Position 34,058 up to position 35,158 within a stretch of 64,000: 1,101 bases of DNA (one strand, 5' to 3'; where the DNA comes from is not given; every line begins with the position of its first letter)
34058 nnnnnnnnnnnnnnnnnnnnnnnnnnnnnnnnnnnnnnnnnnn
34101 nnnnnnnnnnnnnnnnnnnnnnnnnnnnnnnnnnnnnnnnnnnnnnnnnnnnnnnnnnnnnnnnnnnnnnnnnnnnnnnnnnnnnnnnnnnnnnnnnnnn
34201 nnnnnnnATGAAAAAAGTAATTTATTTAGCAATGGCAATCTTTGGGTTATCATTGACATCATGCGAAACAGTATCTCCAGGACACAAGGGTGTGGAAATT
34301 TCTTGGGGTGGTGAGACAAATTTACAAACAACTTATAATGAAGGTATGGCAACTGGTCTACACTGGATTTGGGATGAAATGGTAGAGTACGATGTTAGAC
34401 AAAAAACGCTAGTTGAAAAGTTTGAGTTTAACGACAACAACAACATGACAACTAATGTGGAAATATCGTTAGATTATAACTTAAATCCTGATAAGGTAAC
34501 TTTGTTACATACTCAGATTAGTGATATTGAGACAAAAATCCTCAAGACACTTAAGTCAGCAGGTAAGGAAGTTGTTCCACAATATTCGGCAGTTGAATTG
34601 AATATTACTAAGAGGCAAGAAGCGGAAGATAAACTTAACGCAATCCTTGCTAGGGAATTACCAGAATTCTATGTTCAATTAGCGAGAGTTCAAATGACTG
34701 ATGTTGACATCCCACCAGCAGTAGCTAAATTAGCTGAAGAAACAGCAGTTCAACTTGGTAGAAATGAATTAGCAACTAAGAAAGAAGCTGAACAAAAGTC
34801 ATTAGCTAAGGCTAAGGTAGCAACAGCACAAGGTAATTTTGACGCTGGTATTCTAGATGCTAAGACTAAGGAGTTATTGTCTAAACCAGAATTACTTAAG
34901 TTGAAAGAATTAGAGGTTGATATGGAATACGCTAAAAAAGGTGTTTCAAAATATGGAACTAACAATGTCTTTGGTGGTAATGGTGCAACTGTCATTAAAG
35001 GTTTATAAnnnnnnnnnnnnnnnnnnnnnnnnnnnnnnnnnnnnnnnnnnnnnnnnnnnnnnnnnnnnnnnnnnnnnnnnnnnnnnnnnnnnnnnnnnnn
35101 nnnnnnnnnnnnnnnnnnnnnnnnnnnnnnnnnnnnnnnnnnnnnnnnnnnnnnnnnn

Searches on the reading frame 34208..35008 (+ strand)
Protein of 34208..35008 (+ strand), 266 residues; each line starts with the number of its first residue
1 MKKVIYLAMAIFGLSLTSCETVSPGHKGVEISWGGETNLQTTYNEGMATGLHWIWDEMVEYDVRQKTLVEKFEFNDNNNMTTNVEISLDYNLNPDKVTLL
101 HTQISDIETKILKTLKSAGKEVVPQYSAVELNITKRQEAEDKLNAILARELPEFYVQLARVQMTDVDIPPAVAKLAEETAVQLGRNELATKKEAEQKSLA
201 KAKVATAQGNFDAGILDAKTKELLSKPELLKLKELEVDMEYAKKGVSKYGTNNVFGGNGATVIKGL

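Call 12: search_protein_families(library=pfam, proteins=[window:34208-35008:+], max_evalue=0.001)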
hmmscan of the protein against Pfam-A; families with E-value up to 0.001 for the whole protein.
window:34208-35008:+ (266 aa): 1 family
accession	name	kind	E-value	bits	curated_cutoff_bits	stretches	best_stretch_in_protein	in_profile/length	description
PF01145.31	Band_7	-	1.2e-19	71.5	23.6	1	21-196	2-174/176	SPFH domain / Band 7 family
